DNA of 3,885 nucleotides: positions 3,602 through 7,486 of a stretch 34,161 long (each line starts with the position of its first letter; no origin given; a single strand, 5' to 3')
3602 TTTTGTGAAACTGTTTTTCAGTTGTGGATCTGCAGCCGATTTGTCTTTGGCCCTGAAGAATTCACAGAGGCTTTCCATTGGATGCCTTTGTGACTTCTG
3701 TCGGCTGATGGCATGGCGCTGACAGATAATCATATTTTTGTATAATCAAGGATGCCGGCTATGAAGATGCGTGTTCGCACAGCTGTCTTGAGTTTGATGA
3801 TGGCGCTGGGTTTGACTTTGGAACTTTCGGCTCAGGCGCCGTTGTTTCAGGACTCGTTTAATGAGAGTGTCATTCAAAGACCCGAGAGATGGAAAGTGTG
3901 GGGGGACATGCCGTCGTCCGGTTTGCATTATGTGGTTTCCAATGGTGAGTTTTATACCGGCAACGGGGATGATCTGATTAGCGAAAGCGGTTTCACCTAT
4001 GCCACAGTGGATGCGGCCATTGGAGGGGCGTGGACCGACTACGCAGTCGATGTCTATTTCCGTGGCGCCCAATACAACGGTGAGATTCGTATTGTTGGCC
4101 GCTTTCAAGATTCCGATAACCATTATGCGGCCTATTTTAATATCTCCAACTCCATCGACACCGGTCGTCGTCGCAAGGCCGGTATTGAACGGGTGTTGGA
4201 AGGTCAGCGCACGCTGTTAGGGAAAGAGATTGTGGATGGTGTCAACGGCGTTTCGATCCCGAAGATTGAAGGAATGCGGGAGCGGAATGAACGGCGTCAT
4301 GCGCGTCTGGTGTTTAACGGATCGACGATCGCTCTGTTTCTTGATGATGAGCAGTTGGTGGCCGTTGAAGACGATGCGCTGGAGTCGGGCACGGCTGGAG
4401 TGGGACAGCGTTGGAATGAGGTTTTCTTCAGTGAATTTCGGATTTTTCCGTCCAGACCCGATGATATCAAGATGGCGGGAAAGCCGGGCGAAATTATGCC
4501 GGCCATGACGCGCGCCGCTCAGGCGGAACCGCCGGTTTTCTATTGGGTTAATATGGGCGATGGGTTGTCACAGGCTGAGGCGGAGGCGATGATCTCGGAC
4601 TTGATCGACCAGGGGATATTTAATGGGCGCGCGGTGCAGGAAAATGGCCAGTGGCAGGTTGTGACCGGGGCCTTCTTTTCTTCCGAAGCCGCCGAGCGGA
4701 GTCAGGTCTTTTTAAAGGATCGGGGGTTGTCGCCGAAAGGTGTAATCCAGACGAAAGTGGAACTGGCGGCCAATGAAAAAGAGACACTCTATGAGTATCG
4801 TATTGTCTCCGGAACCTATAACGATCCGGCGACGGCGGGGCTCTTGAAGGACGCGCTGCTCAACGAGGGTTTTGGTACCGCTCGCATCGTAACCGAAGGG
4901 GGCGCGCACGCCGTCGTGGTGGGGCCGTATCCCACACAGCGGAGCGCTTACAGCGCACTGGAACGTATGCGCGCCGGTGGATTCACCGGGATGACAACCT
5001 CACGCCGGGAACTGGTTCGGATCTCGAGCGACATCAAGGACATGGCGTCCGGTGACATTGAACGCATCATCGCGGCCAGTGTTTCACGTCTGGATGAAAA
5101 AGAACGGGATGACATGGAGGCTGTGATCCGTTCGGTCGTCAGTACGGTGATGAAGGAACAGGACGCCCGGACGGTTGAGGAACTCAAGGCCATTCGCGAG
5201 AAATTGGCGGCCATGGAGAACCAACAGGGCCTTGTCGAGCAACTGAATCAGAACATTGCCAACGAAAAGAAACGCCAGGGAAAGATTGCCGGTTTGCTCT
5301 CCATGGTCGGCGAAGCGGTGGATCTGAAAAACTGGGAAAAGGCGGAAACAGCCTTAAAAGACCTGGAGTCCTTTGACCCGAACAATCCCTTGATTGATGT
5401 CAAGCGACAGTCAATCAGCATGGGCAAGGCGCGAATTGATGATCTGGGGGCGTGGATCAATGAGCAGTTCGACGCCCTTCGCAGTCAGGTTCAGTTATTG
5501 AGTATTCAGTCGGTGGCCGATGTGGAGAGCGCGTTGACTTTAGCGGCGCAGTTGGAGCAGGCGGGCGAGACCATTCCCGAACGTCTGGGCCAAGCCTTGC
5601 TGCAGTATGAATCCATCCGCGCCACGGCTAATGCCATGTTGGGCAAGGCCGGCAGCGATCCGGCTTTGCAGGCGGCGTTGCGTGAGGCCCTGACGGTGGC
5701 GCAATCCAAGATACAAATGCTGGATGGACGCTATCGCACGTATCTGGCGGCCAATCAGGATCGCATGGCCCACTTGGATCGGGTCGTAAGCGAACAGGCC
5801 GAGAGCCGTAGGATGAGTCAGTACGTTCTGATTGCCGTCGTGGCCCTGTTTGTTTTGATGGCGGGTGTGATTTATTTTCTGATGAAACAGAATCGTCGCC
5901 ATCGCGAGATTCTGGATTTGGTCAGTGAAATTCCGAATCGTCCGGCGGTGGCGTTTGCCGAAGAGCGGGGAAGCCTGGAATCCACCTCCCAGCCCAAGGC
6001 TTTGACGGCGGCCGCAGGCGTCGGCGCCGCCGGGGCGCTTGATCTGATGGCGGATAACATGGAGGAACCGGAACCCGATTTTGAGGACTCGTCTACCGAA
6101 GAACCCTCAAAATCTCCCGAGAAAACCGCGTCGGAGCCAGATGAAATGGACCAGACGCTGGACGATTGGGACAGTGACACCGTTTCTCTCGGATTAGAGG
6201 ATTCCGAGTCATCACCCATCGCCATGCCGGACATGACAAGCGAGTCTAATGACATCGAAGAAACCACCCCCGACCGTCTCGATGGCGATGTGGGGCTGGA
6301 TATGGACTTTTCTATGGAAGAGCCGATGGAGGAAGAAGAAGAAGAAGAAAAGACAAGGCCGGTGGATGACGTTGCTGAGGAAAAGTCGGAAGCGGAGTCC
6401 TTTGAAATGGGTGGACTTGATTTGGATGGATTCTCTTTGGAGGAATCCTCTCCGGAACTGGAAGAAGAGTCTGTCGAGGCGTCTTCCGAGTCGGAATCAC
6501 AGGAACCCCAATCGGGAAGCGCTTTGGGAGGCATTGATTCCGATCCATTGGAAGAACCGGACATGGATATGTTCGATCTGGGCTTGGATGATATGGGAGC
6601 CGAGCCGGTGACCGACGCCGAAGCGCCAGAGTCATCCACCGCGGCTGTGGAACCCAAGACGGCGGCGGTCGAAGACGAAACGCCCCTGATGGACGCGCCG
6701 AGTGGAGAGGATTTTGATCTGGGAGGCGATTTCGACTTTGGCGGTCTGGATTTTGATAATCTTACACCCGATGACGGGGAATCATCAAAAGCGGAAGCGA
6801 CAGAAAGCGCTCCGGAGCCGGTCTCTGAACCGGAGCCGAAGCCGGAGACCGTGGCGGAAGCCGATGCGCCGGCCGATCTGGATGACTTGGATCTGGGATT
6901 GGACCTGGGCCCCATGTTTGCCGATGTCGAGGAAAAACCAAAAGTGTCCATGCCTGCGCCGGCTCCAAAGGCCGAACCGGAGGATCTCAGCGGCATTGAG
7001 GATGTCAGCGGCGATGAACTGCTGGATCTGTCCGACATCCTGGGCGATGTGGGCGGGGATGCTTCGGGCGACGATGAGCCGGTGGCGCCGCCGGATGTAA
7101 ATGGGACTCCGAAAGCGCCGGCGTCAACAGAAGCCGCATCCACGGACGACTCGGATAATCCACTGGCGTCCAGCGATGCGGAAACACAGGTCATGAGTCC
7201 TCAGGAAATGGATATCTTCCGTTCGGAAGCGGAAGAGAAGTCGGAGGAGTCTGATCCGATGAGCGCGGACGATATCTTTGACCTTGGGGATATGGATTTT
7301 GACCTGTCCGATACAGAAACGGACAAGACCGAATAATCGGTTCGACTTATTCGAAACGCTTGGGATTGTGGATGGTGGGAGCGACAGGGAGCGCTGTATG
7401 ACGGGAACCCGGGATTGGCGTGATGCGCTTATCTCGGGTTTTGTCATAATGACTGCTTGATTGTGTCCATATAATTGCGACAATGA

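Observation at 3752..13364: Candidate undescribed envelope-to-cytoplasm scaffold: SPOR-anchored membrane protein with a giant acidic tail plus a 1,924-aa zinc-finger/TPR partner (FimV/HubP-like logic, different parts)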

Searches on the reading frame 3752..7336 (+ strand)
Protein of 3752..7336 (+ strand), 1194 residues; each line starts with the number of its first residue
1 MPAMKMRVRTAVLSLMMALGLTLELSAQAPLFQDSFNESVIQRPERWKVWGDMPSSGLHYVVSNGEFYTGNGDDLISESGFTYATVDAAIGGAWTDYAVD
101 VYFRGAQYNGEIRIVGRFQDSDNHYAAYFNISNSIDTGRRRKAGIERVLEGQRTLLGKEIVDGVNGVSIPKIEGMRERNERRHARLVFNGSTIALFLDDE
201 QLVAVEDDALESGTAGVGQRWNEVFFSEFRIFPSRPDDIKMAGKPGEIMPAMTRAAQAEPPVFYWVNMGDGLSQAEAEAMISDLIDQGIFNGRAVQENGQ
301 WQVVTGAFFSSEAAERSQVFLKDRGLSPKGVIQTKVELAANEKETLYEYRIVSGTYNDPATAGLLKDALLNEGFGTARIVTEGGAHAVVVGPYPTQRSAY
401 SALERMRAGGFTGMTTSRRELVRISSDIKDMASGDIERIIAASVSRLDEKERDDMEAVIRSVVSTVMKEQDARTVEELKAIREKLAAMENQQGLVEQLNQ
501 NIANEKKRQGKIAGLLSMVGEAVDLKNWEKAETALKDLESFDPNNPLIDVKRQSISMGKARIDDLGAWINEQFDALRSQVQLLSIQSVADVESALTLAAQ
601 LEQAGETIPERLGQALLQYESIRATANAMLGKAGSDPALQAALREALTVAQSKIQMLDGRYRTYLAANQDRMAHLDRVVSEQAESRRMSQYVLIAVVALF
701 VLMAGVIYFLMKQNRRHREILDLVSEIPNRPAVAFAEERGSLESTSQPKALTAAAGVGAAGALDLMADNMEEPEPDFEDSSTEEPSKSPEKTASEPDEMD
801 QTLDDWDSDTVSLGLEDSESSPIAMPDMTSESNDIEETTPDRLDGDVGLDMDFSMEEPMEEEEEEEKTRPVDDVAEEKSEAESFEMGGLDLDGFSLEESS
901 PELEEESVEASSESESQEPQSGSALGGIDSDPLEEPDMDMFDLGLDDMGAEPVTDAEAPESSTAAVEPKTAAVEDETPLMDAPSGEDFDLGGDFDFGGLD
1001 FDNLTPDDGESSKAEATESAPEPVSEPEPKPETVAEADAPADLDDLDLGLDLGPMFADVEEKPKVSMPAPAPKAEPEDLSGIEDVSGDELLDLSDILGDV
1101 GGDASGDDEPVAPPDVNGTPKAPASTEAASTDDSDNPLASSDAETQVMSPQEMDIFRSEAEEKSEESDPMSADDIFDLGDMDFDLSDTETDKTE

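Call 5: search_protein_families(library=pfam, proteins=[window:3752-7336:+], max_evalue=0.1)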
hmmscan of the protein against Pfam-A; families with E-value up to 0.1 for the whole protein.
window:3752-7336:+ (1194 aa): 3 families
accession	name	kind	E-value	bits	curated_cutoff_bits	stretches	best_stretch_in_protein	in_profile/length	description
PF05036.18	SPOR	-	7.4e-13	49.1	21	2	349-413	5-72/76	SPOR domain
PF17727.6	CtsR_C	-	0.027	15.2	23.8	0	268-294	13-39/72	CtsR C-terminal dimerization domain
PF25600.1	TRIM_CC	-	0.031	14.6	30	1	448-534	22-105/142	TRIM protein coiled-coil region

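Call 6: search_protein_families(library=ncbifam, proteins=[window:3752-7336:+], max_evalue=0.1)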
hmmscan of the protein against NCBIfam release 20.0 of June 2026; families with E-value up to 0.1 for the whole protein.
window:3752-7336:+ (1194 aa): 1 family
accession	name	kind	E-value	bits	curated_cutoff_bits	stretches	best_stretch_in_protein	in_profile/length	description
NF008179.0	PRK10927.1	equivalog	0.016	14.7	525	1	341-412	240-310/319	cell division protein FtsN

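Call 37: search_protein_families(library=pfam, alignment_id=A3, max_evalue=0.01)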
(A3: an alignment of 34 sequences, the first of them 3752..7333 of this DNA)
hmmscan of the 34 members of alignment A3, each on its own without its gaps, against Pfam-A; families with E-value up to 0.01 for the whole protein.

A. member 1, window:3752-7333:+ (1194 aa): 1 family
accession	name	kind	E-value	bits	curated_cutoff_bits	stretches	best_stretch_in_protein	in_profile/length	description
PF05036.18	SPOR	-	7.4e-13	49.1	21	2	349-413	5-72/76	SPOR domain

B. families by the number of members that match (of 34 scanned): 19 families
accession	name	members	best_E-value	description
PF05036.18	SPOR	32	2.7e-19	SPOR domain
PF06439.18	3keto-disac_hyd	6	2.5e-07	3-keto-disaccharide hydrolase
PF07719.23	TPR_2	5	3.7e-07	Tetratricopeptide repeat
PF14559.12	TPR_19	5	0.00033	Tetratricopeptide repeat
PF13414.12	TPR_11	3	0.00035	TPR repeat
PF13428.12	TPR_14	3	0.0027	Tetratricopeptide repeat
PF00515.34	TPR_1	2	4.6e-05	Tetratricopeptide repeat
PF10167.14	BORCS8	2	0.0026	BLOC-1-related complex sub-unit 8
PF21827.1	New_glue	1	0.00029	New glue protein family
PF02699.20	YajC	1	0.0011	Preprotein translocase subunit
PF05739.25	SNARE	1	0.0021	SNARE domain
PF13432.12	TPR_16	1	0.0021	Tetratricopeptide repeat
PF21708.4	Glyco_hydro_59_C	1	0.0055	Galactocerebrosidase, C-terminal lectin domain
PF19556.4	PRTRC_E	1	0.0063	PRTRC system protein E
PF13399.11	LytR_C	1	0.0067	LytR cell envelope-related transcriptional attenuator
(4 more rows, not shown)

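Call 63: predict_structure(alignment_id=A4)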
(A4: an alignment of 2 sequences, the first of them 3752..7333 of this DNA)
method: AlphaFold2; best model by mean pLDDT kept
length: 1194 residues; sequences in the alignment: 2
mean_pLDDT: 39.8   pTM: 0.24
mean pLDDT of the five models: 39.8, 39.5, 38.6, 36.7, 31.5
residues with pLDDT >= 90: 0; 70-90: 156; 50-70: 141; < 50: 897
segments of 3 or more residues with pLDDT < 50: 1-186, 188-193, 199-205, 207-263, 307-310, 334-347, 419-447, 450-452, 455-494, 560-582, 670-700, 702-705, 707-1154, 1156-1194
pLDDT, mean of each block of 10 residues (from residue 1): 25 29 23 22 22 23 22 22 26 34 31 35 38 31 42 39 31 29 45 49 46 26 25 24 19 22 59 72 58 57 58 59 70 40 40 77 79 73 71 61 71 64 31 36 43 47 39 38 37 48 66 69 67 77 71 59 39 42 63 75 64 74 76 69 82 78 60 42 36 45 45 36 30 22 24 26 28 27 28 27 26 24 25 26 27 29 26 24 26 26 25 25 25 32 29 27 26 26 28 28 27 24 27 27 31 30 25 28 30 32 27 27 25 27 33 44 32 32 30 26
secondary structure, 60 per line:
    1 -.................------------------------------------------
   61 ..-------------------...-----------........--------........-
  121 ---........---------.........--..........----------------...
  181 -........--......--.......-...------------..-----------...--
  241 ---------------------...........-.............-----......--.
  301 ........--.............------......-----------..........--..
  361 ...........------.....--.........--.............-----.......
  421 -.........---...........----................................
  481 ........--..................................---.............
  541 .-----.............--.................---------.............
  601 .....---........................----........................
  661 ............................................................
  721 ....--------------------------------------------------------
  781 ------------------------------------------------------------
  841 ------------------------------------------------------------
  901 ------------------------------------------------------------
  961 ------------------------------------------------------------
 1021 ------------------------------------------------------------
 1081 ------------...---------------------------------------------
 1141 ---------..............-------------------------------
elements in order (helices of 4 or more, strands of 3 or more residues): H2-18 E82-84 E96-103 E112-119 E124-131 E141-149 E152-161 E182-189 E192-197 E200-206 E262-272 H274-286 E292-297 E300-308 H311-323 E330-335 E347-356 H359-371 E378-382 E385-393 H396-408 E414-420 H422-430 H434-444 H449-488 H491-524 H528-541 H547-559 H562-578 H588-605 H609-632 H637-724 H1150-1163

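Call 99: search_protein_families(library=padloc, proteins=[window:3752-7333:+], max_evalue=0.001)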
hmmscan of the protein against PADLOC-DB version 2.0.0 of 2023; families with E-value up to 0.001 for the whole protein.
window:3752-7333:+ (1194 aa): 0 families

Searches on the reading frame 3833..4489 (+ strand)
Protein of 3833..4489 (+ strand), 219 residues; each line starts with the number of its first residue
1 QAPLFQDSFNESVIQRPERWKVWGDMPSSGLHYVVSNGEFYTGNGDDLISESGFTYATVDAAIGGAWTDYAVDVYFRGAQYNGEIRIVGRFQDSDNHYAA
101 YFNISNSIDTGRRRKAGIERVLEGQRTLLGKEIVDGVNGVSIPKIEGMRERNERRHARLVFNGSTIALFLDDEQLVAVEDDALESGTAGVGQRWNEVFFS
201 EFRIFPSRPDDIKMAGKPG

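Call 9: search_protein_families(library=pfam, proteins=[window:3833-4489:+], max_evalue=10)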
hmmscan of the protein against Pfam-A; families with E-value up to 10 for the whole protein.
seq(219 aa): 1 family
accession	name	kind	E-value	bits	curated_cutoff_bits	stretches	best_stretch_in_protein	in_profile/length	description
PF06439.18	3keto-disac_hyd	-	0.037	14.5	26.8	1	18-203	12-185/187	3-keto-disaccharide hydrolase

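Call 64: search_solved_structures(query=A6, max_evalue=10, show_alignments=0)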
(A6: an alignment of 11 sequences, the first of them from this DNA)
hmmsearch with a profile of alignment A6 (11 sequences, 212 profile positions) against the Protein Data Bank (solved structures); distinct sequences matched with E-value up to 10: 6.
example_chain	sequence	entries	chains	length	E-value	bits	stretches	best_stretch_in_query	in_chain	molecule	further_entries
4azz_A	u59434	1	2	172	1.2e-05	28.2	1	128-197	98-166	LEVANASE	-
4b1l_A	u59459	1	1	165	3.3e-05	26.8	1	128-192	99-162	LEVANASE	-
4b1m_A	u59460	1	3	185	4.8e-05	26.2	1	129-192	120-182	LEVANASE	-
5joz_A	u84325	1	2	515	0.51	13.1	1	16-115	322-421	Non-reducing end alpha-L-arabinofuranosidase BoGH43B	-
2yjt_D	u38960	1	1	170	0.56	13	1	90-136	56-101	ATP-DEPENDENT RNA HELICASE SRMB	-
9cpc_5L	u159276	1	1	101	0.73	12.6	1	67-125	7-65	Cilia and flagella associated protein 141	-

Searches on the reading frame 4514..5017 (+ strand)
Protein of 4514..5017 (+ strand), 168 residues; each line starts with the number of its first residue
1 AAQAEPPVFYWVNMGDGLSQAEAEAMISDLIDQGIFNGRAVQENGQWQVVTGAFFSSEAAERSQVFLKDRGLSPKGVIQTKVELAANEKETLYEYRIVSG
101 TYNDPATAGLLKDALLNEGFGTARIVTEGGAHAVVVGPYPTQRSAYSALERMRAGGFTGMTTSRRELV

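Call 9: search_protein_families(library=pfam, proteins=[window:4514-5017:+], max_evalue=10)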
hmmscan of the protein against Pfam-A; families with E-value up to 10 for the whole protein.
seq(168 aa): 3 families
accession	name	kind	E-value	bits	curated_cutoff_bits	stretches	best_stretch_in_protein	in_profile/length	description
PF05036.18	SPOR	-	6.7e-14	52.4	21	2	95-159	5-72/76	SPOR domain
PF17727.6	CtsR_C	-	0.0024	18.5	23.8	1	14-40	13-39/72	CtsR C-terminal dimerization domain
PF01399.33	PCI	-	0.078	13.6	22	1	17-45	50-78/84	PCI domain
